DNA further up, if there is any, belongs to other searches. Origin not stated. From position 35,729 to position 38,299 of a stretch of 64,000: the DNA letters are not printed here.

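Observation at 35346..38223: AT-rich, tRNA-Asp-adjacent four-gene operon: 756-aa nuclease-like/TPR protein plus three micro-ORFs (best candidate for an undescribed system)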

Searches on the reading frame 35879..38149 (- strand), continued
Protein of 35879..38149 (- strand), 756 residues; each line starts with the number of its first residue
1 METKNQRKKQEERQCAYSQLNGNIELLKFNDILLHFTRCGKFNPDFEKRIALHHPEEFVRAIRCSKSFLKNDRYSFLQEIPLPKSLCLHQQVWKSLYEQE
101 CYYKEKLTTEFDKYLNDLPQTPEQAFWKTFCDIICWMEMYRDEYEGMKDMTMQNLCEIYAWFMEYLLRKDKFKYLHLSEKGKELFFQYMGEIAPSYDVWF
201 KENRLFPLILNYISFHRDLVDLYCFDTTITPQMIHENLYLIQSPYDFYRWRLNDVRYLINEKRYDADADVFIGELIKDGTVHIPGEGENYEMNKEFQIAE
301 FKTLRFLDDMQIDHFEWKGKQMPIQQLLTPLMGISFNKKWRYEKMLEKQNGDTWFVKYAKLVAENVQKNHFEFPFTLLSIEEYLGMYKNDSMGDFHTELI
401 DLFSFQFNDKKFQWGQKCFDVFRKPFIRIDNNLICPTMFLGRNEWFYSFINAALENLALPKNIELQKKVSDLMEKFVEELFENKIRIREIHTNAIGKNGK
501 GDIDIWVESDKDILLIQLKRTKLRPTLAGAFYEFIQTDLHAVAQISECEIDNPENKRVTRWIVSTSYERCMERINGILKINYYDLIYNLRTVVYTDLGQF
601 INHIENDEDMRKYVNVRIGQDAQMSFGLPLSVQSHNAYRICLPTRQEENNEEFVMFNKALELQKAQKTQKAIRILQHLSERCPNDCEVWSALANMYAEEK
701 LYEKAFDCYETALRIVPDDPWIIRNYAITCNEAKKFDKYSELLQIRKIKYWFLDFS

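Call 22: search_protein_families(library=padloc, alignment_id=A3, max_evalue=0.001)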
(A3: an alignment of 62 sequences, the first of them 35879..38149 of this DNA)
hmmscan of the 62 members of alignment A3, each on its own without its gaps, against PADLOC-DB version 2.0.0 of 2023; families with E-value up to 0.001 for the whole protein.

A. member 1, window:35879-38149:- (756 aa): 1 family
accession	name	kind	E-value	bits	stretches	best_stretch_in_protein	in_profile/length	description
PDLC02906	NERD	-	6.7e-23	79.4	1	414-608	365-539/542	Viperin-associated NERD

B. families by the number of members that match (of 62 scanned): 3 families
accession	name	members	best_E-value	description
PDLC02906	NERD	60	3e-41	Viperin-associated NERD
PDLC04781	PDC-M71B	2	2.6e-05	-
PDLC04782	PDC-M71B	2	0.00019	-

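Call 24: find_related_loci(query=A3, collection=viral_contigs, flank=8000)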
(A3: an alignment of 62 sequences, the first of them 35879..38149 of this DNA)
Query A3 (756 aa) in viral_contigs; peptide patterns used: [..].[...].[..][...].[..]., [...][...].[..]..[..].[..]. (x = any residue, [..] = any of these).
35 stretches matched a pattern, but none encodes a relative of the query by tblastn (E <= 1e-3).

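Call 26: find_related_loci(query=A4, collection=genome_contigs, flank=8000)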
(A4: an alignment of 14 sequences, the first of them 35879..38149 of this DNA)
Query A4 (756 aa) in genome_contigs; peptide patterns used: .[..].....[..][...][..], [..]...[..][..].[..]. (x = any residue, [..] = any of these).
40 stretches matched a pattern; 26 encode a relative of the query (tblastn E <= 1e-3); 26 distinct loci.
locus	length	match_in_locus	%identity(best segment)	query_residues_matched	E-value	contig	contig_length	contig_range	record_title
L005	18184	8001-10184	31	31-745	2e-92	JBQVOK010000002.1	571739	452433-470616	MAG: Flavobacteriales bacterium isolate Poolcontrole_22 NODE_2_length_571739_cov_6.643637, whole genome shotgun sequence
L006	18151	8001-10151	28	31-735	7e-84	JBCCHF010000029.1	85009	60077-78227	MAG: Bacteroidota bacterium isolate P01_B01_bin.60 k141_46256_length_85009_cov_23.9940, whole genome shotgun sequence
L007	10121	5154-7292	28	35-745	5e-76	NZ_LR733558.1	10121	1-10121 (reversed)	Flavobacterium sp. 9AF isolate Flavobacterium sp. 9AF, whole genome shotgun sequence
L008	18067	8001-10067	28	8-756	2e-75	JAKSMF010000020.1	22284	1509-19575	MAG: Bacteroidales bacterium isolate Horse_feces118 MAG118_20, whole genome shotgun sequence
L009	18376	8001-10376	45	1-756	0e+0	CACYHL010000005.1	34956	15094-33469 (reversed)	MAG: uncultured Bacteroidetes bacterium isolate RUG11942 genome assembly, contig: RUG11942_asm_5, whole genome shotgun s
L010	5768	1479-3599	28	35-745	1e-73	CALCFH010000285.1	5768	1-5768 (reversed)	MAG TPA_asm: uncultured Cryomorphaceae bacterium isolate ERR2206770_bin.9_CONCOCT_v1.1_MAG genome assembly, contig: ERZ8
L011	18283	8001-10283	28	35-755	2e-70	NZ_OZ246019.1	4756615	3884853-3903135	MAG: Marinifilum sp. isolate 2e2f0af6-6352-4b82-930b-c4df64eacec3 chromosome 1, complete sequence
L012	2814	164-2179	28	33-736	1e-69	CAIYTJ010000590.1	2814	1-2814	MAG: uncultured Bacteroidales bacterium isolate Umea2_bin-1854 genome assembly, contig: bin-1854:590/738, whole genome s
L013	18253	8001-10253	26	20-755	5e-67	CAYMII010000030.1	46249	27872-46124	MAG TPA_asm: uncultured Rikenellaceae bacterium isolate SRP220891_co4_292 genome assembly, contig: NODE_1190_length_4624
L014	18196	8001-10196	27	33-756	1e-62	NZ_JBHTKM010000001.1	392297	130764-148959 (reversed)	Winogradskyella rapida strain CCUG 56098 GCM70027471_11, whole genome shotgun sequence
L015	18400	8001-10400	26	32-754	1e-60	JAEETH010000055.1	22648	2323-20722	MAG: Bacteroidales bacterium isolate Tb.RUG.400 NODE_8268_length_22648_cov_10.901514, whole genome shotgun sequence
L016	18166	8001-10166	26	34-727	7e-57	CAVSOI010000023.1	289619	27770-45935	MAG: uncultured Cytophagales bacterium isolate MFD03250.bin.3.125 genome assembly, contig: contig_9446, whole genome sho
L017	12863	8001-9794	28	32-607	9e-52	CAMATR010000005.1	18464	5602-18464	MAG: Chitinophaga pinensis isolate AH-24oct19-174 genome assembly, contig: AH-24oct19-C6723, whole genome shotgun sequen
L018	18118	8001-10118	28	33-733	7e-64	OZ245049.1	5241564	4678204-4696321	MAG: Flavobacteriaceae bacterium isolate fb380dee-0c44-4db4-8181-095a1bb6d241 genome assembly, chromosome: 1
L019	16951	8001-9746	27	32-612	6e-51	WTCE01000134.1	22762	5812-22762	MAG: Crocinitomix sp. isolate GLR79 c_000000584809, whole genome shotgun sequence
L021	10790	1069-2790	26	32-607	6e-48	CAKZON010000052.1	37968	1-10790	MAG TPA_asm: uncultured Crocinitomix sp. isolate ERR2094174_bin.17_CONCOCT_v1.1_MAG genome assembly, contig: ERZ650158.5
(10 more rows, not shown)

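Call 30: find_homologous_proteins(query=A3, max_evalue=1e-10)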
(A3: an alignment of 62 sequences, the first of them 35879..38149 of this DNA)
Query A3 (62 sequences) (756 aa, profile of the alignment): 3 proteins with E <= 1e-10 among 5613 candidates.
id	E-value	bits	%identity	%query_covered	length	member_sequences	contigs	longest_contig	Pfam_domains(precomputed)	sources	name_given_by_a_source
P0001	1.5e-236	806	93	100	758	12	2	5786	PF13431.13,PF00515.35,PF13424.13,PF13428.13,PF07719.24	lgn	-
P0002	6.8e-194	665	72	81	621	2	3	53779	PF14559.13,PF00515.35,PF13428.13,PF13181.13,PF07719.24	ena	-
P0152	4.4e-13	67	20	27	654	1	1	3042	PF25063.1,PF13431.13,PF23914.2,PF25062.2,PF13414.13,PF13428.13,PF14559.13,PF24575.2,PF13371.13,PF00515.35,PF13424.13,PF13432.13,PF13181.13,PF01239.29,PF14561.13,PF07719.24,PF13174.13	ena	-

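Call 61: predict_structure(alignment_id=A3)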
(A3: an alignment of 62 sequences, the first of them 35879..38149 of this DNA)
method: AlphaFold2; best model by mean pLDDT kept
length: 756 residues; sequences in the alignment: 62
mean_pLDDT: 90.1   pTM: 0.89
mean pLDDT of the five models: 90.1, 89.8, 89.2, 88.5, 87.8
residues with pLDDT >= 90: 568; 70-90: 138; 50-70: 44; < 50: 6
segments of 3 or more residues with pLDDT < 50: 1-4
pLDDT, mean of each block of 10 residues (from residue 1): 48 54 77 82 90 95 95 95 96 96 95 96 98 94 71 91 95 94 95 81 89 93 94 90 93 91 94 95 92 94 96 94 93 94 92 92 91 94 86 81 91 86 94 96 94 94 95 95 84 77 92 96 90 93 91 91 95 96 95 92 94 68 64 91 71 92 97 97 94 98 98 96 97 97 93 88
secondary structure, 60 per line:
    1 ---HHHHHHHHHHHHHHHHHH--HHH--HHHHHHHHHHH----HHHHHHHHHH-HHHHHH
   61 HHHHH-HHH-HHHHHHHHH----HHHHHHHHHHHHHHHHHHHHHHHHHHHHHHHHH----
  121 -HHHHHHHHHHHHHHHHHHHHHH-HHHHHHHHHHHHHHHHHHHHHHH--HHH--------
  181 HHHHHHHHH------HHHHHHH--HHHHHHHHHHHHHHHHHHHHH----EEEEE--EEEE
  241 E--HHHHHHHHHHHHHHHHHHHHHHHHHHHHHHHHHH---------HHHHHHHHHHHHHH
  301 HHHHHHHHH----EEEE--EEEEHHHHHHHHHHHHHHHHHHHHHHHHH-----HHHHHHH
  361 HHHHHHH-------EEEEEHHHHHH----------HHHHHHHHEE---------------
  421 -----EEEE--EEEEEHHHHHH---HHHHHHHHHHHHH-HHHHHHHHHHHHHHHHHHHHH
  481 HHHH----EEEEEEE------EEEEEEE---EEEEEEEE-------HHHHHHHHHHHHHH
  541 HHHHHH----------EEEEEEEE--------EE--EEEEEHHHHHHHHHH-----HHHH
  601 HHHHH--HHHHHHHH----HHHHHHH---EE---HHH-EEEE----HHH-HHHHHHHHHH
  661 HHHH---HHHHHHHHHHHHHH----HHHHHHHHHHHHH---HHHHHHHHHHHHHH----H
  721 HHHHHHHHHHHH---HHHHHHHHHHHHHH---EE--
elements in order (helices of 4 or more, strands of 3 or more residues): H4-21 H29-39 H44-53 H55-65 H71-79 H84-116 H122-143 H145-167 H181-189 H196-202 H205-225 E230-234 E237-241 H244-277 H287-309 E314-317 E320-323 H324-348 H354-367 E375-379 H380-385 H396-403 E426-429 E432-436 H437-442 H446-458 H460-484 E489-495 E502-508 E512-519 H527-546 E557-564 E577-581 H582-591 H597-605 H608-615 H620-626 E639-642 H651-664 H668-681 H686-698 H702-715 H720-732 H736-749

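Call 65: fold_search(model_id=the predicted structure, library=pdb)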
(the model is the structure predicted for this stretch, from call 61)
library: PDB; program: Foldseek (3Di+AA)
matches with E <= 10: 867; with E <= 0.001: 0
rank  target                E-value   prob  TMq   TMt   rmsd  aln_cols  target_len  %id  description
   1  9wuf                  2.0e-03  0.97  0.22  0.16  23.5       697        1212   11  Cryo-EM structure of Upx (released 2026-02-11)
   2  6af0_A                5.2e-03  0.66  0.13  0.11  35.6       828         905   11  Structure of Ctr9, Paf1 and Cdc73 ternary complex from Myceliophthora thermophila (released 2018-09-19)
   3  8z4i_B                6.2e-03  0.84  0.10  0.19  20.7       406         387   11  crystal structure of Cdn1 in complex with cA3 (released 2026-02-04)
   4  7dkh_I                8.9e-03  0.44  0.12  0.10  37.5       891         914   12  Crystal structure of the Ctr9/Paf1/Cdc73/Rtf1 quaternary complex (released 2021-11-24)
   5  3kd7_C                1.0e-02  1.00  0.12  0.87   1.3        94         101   26  Designed TPR module (CTPR390) in complex with its peptide-ligand (Hsp90 peptide) (released 2010-02-02)
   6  3kd7_A                1.0e-02  1.00  0.12  0.79   2.4        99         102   23  Designed TPR module (CTPR390) in complex with its peptide-ligand (Hsp90 peptide) (released 2010-02-02)
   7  8hmc_C                1.0e-02  0.63  0.13  0.15  31.9       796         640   10  base module state 1 of Tetrahymena IFT-A (released 2023-06-14)
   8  1xmx                  1.1e-02  0.96  0.11  0.20  15.2       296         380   10  Crystal structure of protein VC1899 from Vibrio cholerae (released 2004-11-16)
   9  7obi_B                1.1e-02  1.00  0.12  0.63   2.3        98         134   24  Consensus tetratricopeptide repeat protein type RV4 (released 2022-02-23)
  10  8bbe_D                1.2e-02  0.66  0.13  0.15  31.5       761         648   10  Structure of the IFT-A complex; IFT-A2 module (released 2022-12-21)
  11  1na0_A                1.3e-02  1.00  0.12  0.73   1.8        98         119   23  Design of Stable alpha-Helical Arrays from an Idealized TPR Motif (released 2003-06-03)
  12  2wqh                  1.6e-02  1.00  0.12  0.78   2.4        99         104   23  Crystal structure of CTPR3Y3 (released 2010-04-07)
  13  3kd7_B                1.6e-02  1.00  0.12  0.87   1.4        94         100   26  Designed TPR module (CTPR390) in complex with its peptide-ligand (Hsp90 peptide) (released 2010-02-02)
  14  8ump_A                1.6e-02  1.00  0.13  0.75   1.7        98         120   19  T33-ml35 - Designed Tetrahedral Protein Cage Using Machine Learning Algorithms (released 2023-11-15)
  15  3asg_B                1.6e-02  1.00  0.12  0.49   4.0       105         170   19  MamA D159K mutant 2 (released 2011-07-20)
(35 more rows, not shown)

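Call 66: fold_search(model_id=the predicted structure, library=viral)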
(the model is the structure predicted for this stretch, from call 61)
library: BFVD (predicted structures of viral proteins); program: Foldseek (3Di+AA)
matches with E <= 10: 310; with E <= 0.001: 0
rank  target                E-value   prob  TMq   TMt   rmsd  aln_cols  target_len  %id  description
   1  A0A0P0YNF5            2.5e-02  0.96  0.12  0.33  12.4       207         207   15  (no name in the UniProt tables at hand)
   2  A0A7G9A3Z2            2.8e-02  0.72  0.12  0.24  17.6       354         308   10  Uncharacterized protein [Bacteriophage sp.]
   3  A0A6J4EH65            2.9e-02  0.89  0.09  0.25  14.9       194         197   12  (no name in the UniProt tables at hand)
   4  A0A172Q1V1            5.8e-02  0.84  0.10  0.29   9.9       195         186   12  Uncharacterized protein [Escherichia phage MX01]
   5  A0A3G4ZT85            5.8e-02  0.75  0.11  0.28  20.6       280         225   12  Uncharacterized protein [Edafosvirus sp.]
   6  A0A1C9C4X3            6.6e-02  0.30  0.12  0.16  48.6       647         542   13  Uncharacterized protein [Heterosigma akashiwo virus 01]
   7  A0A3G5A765            6.9e-02  0.25  0.12  0.15  31.5       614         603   11  C2H2-type domain-containing protein [Harvfovirus sp.]
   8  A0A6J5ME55            9.4e-02  1.00  0.13  0.16  14.8       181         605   15  Glycosyltransferase, DXD sugar-binding motif [uncultured Caudovirales phage]
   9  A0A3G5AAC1            1.1e-01  0.63  0.12  0.20  26.8       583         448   11  UDP-N-acetylglucosamine--peptide N-acetylglucosaminyltransferase SPINDLY [Hyperionvirus sp.]
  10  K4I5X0                1.2e-01  0.60  0.09  0.27  16.3       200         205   11  Uncharacterized protein [Salmonella phage STML-198]
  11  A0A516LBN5            1.4e-01  0.96  0.12  0.32   5.4       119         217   14  (no name in the UniProt tables at hand)
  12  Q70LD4                1.4e-01  0.87  0.11  0.32  15.5       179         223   16  Uncharacterized protein ORF223 [Acidianus filamentous virus 1 (isolate United States/Yellowstone)]
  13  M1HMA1                1.5e-01  0.35  0.10  0.20  22.8       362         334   12  (no name in the UniProt tables at hand)
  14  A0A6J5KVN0            1.7e-01  1.00  0.13  0.23  16.2       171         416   16  Methyltransferase FkbM [uncultured Caudovirales phage]
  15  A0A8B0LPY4            1.7e-01  1.00  0.13  0.36  15.4       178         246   12  Tetratricopeptide repeat protein [uncultured archaeal virus]
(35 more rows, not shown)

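Call 73: search_solved_structures(query=A7, max_evalue=10, show_alignments=3)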
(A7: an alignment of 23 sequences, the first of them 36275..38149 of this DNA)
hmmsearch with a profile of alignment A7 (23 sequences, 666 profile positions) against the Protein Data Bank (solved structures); distinct sequences matched with E-value up to 10: 2.
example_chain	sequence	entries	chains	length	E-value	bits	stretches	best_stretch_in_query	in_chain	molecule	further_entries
7bbr_A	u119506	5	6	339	0.015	17.1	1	464-537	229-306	Putative TRAP transporter solute receptor DctP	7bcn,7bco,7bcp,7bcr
4n6e_B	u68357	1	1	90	2.7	9.6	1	313-386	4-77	ThiS/MoaD family protein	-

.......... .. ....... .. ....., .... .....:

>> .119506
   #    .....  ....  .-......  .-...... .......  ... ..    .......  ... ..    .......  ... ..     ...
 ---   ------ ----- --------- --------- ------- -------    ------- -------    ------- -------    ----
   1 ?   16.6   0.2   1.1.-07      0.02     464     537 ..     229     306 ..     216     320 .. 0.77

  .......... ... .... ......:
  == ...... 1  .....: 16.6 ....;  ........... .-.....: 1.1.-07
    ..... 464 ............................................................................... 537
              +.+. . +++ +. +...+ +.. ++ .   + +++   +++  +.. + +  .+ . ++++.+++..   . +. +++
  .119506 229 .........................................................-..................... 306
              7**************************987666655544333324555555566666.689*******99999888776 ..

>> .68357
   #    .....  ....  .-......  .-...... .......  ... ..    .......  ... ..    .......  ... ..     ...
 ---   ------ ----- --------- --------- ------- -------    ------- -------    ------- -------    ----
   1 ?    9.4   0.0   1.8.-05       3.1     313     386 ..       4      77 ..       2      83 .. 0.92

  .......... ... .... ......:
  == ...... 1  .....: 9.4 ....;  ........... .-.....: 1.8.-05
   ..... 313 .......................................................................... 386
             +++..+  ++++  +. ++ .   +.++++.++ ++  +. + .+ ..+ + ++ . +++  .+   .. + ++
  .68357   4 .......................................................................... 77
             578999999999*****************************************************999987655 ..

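Call 100: search_protein_families(library=padloc, proteins=[L019:9797-11995:+, L021:2850-3974:+, L005:10312-11394:+], max_evalue=0.01)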
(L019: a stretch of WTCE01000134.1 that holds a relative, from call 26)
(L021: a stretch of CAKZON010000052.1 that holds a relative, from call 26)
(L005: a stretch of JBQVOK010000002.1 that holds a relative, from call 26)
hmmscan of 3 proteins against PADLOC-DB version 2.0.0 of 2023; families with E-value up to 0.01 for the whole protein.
L019:9797-11995:+ (732 aa): 51 families (the best 25 are shown)
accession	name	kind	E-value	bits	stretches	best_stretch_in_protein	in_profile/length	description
PDLC04737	PDC-M62A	-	8.9e-39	132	1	91-715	52-580/601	-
PDLC04734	PDC-M62A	-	7.8e-31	105.7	1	48-730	19-590/597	-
PDLC04735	PDC-M62A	-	4.6e-27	93.3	2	505-731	415-625/633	-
PDLC04736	PDC-M62A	-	1.7e-22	77.8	2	546-669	486-615/685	-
PDLC04738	PDC-M62A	-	1.4e-21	74.7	2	549-715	543-713/746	-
PDLC04732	PDC-M62A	-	5.4e-19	66.5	2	541-728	461-658/671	-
PDLC02913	ATPase_I-A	-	1.4e-15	55.4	1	497-664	320-471/508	-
PDLC00271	PtuA1|PtuA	-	8.5e-15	53.2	1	497-634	235-356/421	AAA ATPase domain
PDLC00298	PtuA1|PtuA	-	3.9e-13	47.2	1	499-634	238-359/423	AAA ATPase domain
PDLC00278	PtuA1|PtuA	-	4.4e-13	47.3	1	498-641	243-372/436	AAA ATPase domain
PDLC00284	PtuA1|PtuA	-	1.5e-12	45.1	1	504-634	355-473/545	AAA ATPase domain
PDLC00299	PtuA1|PtuA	-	3.3e-12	44.1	1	550-664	381-488/535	AAA ATPase domain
PDLC00267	PtuA1|PtuA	-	7.8e-12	43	1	497-612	242-343/438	AAA ATPase domain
PDLC04235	PDC-M01A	-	1.7e-11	41.7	2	551-631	375-451/510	-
PDLC00281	PtuA1|PtuA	-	4.9e-11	40.4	2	550-621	293-356/448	AAA ATPase domain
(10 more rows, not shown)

L021:2850-3974:+ (374 aa): 2 families
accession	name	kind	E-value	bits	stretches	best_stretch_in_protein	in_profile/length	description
PDLC03797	RTasPDDEXK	-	4.4e-09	34.4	1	184-278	113-200/226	DRT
PDLC05052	PDC-S61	-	1.8e-08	32.4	1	140-276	97-234/253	-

L005:10312-11394:+ (360 aa): 0 families
